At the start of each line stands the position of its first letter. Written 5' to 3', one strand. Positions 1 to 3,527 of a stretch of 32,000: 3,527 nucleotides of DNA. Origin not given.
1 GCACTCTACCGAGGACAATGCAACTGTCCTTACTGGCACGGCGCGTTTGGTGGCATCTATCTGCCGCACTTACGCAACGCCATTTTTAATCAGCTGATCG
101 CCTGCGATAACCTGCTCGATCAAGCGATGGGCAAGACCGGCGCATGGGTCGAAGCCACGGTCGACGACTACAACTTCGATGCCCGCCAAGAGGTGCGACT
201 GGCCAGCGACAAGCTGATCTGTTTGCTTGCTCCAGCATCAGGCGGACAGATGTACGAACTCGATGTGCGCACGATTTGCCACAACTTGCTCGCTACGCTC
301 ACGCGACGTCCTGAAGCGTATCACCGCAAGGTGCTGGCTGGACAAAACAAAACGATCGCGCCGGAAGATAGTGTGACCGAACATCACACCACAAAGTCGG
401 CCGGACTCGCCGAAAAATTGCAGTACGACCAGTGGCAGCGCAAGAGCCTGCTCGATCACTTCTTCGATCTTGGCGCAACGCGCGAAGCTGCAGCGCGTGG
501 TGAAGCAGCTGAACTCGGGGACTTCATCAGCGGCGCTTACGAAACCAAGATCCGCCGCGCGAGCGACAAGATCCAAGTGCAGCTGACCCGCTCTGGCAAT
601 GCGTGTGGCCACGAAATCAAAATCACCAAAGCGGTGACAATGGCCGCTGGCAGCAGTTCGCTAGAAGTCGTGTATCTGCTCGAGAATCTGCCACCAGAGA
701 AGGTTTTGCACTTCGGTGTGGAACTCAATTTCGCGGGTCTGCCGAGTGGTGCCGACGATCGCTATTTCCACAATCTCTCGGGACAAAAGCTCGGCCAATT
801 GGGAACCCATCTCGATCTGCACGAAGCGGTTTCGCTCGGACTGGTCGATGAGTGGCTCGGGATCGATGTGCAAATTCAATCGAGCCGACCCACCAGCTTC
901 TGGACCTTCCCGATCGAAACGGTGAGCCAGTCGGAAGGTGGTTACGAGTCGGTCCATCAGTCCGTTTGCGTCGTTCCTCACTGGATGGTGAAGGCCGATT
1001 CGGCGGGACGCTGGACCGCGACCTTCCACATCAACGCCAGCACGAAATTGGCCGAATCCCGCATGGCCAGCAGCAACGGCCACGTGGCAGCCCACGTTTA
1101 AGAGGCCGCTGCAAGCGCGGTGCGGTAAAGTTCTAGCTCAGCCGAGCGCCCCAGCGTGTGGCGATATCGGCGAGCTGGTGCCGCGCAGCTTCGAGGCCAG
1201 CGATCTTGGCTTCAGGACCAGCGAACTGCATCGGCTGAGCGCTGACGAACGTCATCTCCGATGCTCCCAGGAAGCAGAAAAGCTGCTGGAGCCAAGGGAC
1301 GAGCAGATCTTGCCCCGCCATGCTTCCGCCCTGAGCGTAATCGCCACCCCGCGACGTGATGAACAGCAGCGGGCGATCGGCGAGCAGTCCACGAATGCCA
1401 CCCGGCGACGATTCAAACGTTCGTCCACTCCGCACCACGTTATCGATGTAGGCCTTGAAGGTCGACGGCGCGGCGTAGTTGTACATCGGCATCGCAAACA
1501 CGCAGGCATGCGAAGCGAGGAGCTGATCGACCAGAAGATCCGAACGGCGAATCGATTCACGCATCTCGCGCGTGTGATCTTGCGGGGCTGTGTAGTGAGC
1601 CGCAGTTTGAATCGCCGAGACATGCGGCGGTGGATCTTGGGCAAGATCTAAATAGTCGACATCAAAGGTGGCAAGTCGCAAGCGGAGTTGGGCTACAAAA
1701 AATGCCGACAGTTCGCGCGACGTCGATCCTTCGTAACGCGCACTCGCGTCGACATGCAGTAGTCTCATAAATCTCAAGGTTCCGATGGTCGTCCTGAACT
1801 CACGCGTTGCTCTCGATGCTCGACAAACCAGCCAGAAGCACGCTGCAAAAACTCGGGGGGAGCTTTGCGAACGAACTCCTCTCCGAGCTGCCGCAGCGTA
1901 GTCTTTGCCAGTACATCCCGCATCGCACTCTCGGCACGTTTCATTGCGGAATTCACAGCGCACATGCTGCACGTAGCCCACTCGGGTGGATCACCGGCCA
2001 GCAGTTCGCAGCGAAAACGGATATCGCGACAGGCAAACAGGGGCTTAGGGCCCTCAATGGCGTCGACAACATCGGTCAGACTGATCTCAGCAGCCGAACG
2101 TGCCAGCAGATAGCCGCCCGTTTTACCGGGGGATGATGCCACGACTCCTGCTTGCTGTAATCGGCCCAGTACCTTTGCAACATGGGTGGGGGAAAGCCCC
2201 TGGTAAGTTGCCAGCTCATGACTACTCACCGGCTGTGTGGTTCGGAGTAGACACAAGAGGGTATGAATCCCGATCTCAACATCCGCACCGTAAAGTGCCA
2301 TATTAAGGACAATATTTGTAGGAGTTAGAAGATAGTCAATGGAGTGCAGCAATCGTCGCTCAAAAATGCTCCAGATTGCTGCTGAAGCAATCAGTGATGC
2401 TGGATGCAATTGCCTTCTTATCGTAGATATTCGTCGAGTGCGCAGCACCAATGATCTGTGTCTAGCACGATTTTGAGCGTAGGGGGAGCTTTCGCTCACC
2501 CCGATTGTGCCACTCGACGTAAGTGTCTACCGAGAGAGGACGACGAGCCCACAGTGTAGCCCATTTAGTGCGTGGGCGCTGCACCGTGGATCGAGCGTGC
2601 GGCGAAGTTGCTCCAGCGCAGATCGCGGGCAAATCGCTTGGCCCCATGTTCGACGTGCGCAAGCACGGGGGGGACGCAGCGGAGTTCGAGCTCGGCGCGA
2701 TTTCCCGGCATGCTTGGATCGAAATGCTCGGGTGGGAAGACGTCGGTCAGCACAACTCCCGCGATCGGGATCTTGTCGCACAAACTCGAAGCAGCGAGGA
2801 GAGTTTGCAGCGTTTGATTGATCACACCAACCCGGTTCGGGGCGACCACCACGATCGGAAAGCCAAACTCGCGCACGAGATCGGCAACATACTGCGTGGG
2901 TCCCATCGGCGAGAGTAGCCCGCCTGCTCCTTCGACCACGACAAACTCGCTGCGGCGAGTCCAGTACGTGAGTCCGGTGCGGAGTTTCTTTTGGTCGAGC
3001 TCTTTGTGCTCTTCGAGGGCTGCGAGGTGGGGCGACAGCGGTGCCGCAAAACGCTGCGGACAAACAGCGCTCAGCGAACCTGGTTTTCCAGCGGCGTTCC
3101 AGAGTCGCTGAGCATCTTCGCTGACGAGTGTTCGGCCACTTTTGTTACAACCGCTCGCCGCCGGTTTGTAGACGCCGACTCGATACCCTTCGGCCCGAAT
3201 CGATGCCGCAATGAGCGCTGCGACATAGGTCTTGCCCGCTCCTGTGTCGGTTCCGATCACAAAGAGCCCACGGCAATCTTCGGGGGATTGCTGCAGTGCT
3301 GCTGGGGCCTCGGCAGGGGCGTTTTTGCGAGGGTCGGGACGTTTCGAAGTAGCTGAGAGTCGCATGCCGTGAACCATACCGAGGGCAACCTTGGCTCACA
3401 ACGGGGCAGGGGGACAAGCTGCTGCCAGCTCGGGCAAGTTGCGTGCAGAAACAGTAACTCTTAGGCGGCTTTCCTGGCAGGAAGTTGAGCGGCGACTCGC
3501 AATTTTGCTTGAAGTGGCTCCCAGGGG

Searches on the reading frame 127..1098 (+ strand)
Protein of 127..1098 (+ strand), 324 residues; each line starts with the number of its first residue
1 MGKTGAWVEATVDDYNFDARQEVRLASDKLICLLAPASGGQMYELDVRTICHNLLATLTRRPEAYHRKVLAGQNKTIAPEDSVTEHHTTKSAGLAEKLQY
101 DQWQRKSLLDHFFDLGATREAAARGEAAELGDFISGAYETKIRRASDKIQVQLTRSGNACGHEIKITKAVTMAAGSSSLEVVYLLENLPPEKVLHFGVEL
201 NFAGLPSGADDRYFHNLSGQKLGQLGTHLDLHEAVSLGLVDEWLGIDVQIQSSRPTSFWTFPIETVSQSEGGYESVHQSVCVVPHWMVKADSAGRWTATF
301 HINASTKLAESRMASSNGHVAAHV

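Call 78: search_protein_families(library=pfam, proteins=[window:127-1098:+], max_evalue=0.001)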
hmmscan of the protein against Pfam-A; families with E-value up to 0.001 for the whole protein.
window:127-1098:+ (324 aa): 1 family
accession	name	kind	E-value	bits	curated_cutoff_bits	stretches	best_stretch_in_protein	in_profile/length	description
PF09095.17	AmyA-gluTrfs_C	-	2.8e-102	342.6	22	1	14-300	1-284/284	Alpha-amylase/4-alpha-glucanotransferase, C-terminal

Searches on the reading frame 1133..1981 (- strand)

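Call 78: search_protein_families(library=pfam, proteins=[window:1133-1981:-], max_evalue=0.001)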
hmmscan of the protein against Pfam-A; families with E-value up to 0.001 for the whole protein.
window:1133-1981:- (282 aa): 2 families
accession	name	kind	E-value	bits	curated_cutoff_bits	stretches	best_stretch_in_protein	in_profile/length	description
PF02525.22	Flavodoxin_2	-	1.1e-37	130.1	27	1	72-271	1-195/198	Flavodoxin-like fold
PF03358.20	FMN_red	-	3.8e-10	40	24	1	72-214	1-118/152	NADPH-dependent FMN reductase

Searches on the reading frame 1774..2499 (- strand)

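Call 78: search_protein_families(library=pfam, proteins=[window:1774-2499:-], max_evalue=0.001)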
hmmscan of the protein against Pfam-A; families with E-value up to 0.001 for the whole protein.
window:1774-2499:- (241 aa): 3 families
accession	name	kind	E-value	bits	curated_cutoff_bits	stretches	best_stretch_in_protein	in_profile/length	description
PF02082.26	Rrf2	-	7.8e-31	107.4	30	1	73-206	4-130/132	Iron-dependent Transcriptional regulator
PF13545.12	HTH_Crp_2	-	7.8e-05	23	27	1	88-122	20-54/70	Crp-like helix-turn-helix domain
PF01047.28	MarR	-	7.9e-05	22.9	24.6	1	80-124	7-51/59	MarR family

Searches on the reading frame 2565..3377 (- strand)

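Call 78: search_protein_families(library=pfam, proteins=[window:2565-3377:-], max_evalue=0.001)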
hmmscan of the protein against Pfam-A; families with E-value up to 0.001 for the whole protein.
window:2565-3377:- (270 aa): 3 families
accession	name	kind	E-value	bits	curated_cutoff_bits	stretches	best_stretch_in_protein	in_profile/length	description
PF13500.12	AAA_26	-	5e-35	121.6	27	1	36-244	1-190/198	AAA domain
PF01656.29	CbiA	-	3.7e-08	33.8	25.4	1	39-230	2-100/125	CobQ/CobB/MinD/ParA nucleotide binding domain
PF07755.17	DUF1611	-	0.00024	21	25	0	33-73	10-50/201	Domain of unknown function (DUF1611_C) P-loop domain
